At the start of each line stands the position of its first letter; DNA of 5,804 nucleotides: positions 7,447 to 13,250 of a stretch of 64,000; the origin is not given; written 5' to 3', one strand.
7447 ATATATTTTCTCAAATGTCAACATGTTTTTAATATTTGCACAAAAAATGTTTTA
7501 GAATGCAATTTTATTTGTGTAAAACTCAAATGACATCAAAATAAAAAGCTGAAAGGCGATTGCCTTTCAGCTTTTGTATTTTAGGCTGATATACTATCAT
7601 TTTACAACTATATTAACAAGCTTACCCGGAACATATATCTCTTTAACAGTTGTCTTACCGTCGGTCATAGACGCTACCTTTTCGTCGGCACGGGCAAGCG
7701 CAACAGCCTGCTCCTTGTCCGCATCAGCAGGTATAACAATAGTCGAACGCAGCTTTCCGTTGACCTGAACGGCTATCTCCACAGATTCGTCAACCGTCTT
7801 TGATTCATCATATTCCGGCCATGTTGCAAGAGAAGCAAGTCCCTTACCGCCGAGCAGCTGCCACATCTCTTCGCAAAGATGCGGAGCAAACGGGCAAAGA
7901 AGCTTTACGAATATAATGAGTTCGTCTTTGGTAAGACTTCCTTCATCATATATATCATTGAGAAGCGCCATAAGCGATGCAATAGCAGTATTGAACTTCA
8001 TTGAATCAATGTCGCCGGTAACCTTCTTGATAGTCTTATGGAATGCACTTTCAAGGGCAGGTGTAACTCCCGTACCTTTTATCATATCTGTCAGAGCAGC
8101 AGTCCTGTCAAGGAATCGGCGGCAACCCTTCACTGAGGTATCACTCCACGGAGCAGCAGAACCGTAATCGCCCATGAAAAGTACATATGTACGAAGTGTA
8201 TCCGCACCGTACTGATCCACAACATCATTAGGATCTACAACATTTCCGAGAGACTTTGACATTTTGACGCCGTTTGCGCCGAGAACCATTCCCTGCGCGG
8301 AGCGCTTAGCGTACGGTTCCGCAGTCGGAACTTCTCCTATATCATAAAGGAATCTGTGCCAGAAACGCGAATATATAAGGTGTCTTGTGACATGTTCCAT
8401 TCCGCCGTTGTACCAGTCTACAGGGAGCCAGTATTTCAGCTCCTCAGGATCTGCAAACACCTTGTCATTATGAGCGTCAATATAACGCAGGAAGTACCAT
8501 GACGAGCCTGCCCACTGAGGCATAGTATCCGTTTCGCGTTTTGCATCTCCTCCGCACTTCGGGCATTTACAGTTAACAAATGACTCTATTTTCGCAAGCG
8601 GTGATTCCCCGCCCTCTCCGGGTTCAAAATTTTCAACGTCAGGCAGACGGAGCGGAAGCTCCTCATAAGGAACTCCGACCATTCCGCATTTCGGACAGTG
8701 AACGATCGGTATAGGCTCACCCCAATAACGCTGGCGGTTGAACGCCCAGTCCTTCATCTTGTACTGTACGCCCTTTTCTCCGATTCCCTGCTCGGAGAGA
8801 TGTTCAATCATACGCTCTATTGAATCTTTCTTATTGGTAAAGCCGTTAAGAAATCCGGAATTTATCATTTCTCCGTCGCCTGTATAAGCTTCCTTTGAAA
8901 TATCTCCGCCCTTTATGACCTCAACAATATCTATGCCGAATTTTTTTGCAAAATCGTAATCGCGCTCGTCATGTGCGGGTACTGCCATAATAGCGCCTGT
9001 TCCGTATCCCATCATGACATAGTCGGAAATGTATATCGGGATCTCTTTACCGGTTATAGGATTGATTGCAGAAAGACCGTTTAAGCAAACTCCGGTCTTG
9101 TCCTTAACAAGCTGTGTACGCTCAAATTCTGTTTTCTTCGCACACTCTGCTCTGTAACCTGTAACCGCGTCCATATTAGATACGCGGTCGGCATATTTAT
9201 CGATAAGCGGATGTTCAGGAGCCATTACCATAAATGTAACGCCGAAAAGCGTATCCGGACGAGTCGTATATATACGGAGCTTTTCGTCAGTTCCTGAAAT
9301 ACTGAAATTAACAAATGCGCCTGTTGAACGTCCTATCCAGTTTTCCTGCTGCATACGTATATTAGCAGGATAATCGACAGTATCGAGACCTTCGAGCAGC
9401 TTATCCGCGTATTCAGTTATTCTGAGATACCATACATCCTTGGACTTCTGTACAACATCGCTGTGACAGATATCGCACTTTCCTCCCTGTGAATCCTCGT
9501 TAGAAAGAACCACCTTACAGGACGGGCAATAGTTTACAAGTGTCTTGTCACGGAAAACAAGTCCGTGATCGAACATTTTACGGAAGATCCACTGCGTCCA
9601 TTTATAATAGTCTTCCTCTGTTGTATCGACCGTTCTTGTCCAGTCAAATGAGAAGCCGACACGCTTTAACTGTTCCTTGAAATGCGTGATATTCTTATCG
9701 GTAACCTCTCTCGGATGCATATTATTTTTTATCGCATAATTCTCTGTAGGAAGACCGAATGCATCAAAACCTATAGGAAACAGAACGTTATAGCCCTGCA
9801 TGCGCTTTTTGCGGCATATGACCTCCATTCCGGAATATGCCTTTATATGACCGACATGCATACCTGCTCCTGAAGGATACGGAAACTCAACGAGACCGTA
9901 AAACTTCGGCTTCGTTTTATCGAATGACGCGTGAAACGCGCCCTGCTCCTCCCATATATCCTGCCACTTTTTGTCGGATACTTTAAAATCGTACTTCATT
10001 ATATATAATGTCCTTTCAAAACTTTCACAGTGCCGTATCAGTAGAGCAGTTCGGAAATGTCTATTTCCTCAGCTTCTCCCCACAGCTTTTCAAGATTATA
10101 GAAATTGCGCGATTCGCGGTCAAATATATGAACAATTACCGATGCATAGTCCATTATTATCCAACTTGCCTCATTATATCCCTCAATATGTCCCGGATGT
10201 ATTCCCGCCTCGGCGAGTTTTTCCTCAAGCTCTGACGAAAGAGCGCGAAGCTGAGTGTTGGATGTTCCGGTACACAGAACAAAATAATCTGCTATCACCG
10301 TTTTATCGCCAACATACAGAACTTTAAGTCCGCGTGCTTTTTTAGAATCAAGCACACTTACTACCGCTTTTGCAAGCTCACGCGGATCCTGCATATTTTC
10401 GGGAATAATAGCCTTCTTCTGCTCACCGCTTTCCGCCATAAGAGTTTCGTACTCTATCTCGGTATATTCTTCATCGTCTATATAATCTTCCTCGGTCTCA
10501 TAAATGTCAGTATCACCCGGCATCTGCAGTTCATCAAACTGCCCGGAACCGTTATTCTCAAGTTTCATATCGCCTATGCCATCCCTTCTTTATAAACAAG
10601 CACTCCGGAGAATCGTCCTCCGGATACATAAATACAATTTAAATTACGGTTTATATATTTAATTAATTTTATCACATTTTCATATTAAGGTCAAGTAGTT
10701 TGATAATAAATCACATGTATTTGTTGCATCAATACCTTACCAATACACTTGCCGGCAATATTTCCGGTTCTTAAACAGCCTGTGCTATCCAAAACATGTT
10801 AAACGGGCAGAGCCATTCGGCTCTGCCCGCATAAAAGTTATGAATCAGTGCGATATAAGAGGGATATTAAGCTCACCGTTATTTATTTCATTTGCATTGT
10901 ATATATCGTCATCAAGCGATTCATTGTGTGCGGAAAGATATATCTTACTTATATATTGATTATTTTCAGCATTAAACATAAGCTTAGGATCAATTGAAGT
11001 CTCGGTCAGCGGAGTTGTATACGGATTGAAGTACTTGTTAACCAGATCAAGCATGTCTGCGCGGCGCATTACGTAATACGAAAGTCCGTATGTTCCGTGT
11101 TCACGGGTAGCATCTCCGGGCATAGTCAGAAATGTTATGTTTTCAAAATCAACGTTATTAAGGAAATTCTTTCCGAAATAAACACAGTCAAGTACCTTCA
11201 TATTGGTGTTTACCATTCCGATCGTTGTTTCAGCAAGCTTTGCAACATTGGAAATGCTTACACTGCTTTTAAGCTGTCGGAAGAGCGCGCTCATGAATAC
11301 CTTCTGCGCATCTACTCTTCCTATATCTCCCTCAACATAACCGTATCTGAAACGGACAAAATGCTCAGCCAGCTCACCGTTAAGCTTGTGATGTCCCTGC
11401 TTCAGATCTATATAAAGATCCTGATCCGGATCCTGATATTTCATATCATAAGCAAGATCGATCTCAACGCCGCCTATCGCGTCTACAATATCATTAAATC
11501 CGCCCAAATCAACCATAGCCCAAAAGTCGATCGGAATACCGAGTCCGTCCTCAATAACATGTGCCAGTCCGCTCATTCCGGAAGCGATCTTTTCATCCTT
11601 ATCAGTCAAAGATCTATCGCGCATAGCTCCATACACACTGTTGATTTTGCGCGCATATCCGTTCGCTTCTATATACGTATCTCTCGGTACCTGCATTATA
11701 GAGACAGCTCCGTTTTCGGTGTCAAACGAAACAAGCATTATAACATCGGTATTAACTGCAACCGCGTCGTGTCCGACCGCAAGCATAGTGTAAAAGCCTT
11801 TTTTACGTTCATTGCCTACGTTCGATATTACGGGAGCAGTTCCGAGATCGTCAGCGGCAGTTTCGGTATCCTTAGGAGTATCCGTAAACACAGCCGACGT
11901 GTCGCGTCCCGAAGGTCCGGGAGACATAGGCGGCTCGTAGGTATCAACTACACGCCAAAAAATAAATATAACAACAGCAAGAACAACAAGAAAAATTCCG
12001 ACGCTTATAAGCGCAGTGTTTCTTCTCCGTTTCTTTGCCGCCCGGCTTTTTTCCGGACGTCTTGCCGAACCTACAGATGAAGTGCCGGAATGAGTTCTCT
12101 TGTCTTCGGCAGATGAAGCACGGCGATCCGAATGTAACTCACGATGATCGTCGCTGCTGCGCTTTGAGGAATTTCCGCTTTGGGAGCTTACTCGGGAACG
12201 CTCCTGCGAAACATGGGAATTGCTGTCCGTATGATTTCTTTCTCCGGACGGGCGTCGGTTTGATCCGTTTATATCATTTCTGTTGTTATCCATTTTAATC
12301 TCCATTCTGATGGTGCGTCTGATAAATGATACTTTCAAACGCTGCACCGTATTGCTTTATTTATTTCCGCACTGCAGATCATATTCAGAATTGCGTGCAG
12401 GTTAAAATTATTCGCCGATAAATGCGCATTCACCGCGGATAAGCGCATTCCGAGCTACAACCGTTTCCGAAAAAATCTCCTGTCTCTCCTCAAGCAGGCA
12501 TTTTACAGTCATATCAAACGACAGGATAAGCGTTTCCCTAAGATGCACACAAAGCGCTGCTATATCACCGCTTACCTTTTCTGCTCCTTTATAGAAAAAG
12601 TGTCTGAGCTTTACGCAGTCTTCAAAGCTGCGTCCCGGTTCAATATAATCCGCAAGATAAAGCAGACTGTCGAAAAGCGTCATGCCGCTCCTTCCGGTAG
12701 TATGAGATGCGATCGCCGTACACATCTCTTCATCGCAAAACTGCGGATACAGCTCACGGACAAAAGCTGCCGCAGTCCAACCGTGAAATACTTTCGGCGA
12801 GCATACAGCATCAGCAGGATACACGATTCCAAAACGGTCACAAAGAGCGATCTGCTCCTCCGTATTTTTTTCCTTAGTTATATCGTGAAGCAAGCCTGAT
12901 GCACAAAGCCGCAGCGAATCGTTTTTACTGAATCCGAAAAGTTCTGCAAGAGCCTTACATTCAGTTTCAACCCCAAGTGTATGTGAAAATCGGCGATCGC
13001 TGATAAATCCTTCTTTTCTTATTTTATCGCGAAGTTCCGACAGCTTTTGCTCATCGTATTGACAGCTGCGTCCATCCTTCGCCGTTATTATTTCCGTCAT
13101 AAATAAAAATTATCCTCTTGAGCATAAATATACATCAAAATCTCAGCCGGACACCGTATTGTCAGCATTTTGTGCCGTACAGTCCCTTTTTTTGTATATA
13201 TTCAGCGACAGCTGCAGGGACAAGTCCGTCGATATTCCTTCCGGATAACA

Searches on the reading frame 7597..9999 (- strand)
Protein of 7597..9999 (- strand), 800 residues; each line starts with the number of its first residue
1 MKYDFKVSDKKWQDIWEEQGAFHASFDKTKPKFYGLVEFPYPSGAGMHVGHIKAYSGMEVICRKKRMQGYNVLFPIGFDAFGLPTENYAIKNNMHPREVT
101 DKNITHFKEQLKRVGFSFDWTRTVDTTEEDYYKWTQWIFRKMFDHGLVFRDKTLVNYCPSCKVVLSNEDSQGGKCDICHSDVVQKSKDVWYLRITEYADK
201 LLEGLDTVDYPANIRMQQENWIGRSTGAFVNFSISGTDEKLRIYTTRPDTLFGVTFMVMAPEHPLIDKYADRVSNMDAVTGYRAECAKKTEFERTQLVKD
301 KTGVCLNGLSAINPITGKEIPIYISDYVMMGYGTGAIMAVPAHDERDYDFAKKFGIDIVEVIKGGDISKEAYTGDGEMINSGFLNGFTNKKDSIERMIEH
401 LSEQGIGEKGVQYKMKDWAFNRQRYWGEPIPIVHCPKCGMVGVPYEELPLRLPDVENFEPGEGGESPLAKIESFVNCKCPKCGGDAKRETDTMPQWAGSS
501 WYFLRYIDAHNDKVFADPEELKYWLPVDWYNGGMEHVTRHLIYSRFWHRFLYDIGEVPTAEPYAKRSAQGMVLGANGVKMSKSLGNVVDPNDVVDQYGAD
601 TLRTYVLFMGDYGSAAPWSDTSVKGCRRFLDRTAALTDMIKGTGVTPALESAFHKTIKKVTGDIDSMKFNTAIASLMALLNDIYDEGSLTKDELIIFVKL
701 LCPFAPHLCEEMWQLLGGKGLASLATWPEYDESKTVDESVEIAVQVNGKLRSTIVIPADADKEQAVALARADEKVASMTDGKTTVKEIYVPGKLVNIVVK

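Call 52: search_protein_families(library=pfam, proteins=[window:7597-9999:-], max_evalue=0.000001)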
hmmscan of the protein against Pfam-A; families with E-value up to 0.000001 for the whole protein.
window:7597-9999:- (800 aa): 4 families
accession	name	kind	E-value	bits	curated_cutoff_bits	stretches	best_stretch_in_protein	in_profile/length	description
PF13603.12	tRNA-synt_1_2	-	1.7e-61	207.4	25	1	219-400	1-183/185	Leucyl-tRNA synthetase, editing domain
PF00133.28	tRNA-synt_1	-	5.4e-51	174.1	22.7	2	11-215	1-217/414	tRNA synthetases class I (I, L, M and V)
PF09334.17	tRNA-synt_1g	-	4.5e-28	98.6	20.1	1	39-181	7-145/391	tRNA synthetases class I (M)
PF08264.19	Anticodon_1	-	1.7e-21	77.1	25.1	1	650-763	5-145/148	Anticodon-binding domain of tRNA ligase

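Call 71: find_homologous_proteins(query=window:7597-9999:-, max_evalue=1e-50)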
Query window:7597-9999:- (800 aa): 8000 proteins with E <= 1e-50 among 8000 candidates; the best 120 are listed.
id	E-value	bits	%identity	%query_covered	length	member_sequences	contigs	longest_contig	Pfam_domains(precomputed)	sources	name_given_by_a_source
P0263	0.0e+0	1899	100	100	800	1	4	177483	PF09334.18,PF01406.26,PF08264.20,PF13603.13,PF00133.29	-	-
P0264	0.0e+0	1897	100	100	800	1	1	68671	PF09334.18,PF01406.26,PF08264.20,PF13603.13,PF00133.29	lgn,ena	-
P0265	0.0e+0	1890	100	100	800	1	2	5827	PF09334.18,PF01406.26,PF08264.20,PF13603.13,PF00133.29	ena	-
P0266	0.0e+0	1887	99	100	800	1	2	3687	PF09334.18,PF01406.26,PF08264.20,PF13603.13,PF00133.29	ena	-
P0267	0.0e+0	1886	99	100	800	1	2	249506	PF09334.18,PF01406.26,PF08264.20,PF13603.13,PF00133.29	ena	-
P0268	0.0e+0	1884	99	100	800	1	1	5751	PF09334.18,PF01406.26,PF08264.20,PF13603.13,PF00133.29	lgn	-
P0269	0.0e+0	1881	99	100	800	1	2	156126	PF09334.18,PF01406.26,PF08264.20,PF13603.13,PF00133.29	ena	-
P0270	0.0e+0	1880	99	100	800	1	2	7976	PF09334.18,PF01406.26,PF08264.20,PF13603.13,PF00133.29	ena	-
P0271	0.0e+0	1877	99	100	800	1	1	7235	PF09334.18,PF01406.26,PF08264.20,PF13603.13,PF00133.29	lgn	-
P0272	0.0e+0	1874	99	100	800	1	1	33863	PF09334.18,PF01406.26,PF08264.20,PF13603.13,PF00133.29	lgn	-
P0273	0.0e+0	1873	99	100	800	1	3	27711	PF09334.18,PF01406.26,PF08264.20,PF13603.13,PF00133.29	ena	-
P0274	0.0e+0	1872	99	100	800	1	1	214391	PF09334.18,PF01406.26,PF08264.20,PF13603.13,PF00133.29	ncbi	-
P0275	0.0e+0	1871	98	100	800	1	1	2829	PF09334.18,PF01406.26,PF08264.20,PF13603.13,PF00133.29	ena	-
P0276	0.0e+0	1870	98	100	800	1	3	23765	PF09334.18,PF01406.26,PF08264.20,PF13603.13,PF00133.29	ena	-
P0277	0.0e+0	1869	98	100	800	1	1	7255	PF09334.18,PF01406.26,PF08264.20,PF13603.13,PF00133.29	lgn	-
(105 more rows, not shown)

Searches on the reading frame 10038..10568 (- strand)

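Call 52: search_protein_families(library=pfam, proteins=[window:10038-10568:-], max_evalue=0.000001)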
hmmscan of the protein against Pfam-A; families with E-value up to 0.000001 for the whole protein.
window:10038-10568:- (176 aa): 1 family
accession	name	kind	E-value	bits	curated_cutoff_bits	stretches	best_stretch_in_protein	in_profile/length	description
PF02410.21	RsfS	-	2.3e-32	111.6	21.6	1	68-163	2-98/98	Ribosomal silencing factor during starvation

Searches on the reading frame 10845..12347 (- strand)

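Call 52: search_protein_families(library=pfam, proteins=[window:10845-12347:-], max_evalue=0.000001)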
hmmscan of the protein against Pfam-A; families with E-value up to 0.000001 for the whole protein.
window:10845-12347:- (500 aa): 1 family
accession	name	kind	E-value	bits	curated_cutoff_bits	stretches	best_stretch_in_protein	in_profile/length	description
PF03816.19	LytR_cpsA_psr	-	6.3e-36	124.2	24.6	1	199-360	1-149/150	LytR_cpsA_psr family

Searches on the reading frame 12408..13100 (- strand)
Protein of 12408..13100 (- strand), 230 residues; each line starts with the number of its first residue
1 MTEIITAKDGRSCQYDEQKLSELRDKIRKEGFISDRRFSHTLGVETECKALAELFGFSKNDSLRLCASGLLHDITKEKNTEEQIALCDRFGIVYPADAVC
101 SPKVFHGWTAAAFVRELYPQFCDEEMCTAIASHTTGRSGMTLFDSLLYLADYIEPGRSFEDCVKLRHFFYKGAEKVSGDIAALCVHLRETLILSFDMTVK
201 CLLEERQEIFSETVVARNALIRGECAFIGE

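Call 52: search_protein_families(library=pfam, proteins=[window:12408-13100:-], max_evalue=0.000001)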
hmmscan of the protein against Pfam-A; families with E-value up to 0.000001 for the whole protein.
window:12408-13100:- (230 aa): 1 family
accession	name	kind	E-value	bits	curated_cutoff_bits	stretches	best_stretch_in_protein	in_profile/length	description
PF01966.28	HD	-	5.7e-07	30.3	22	0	37-154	1-114/116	HD domain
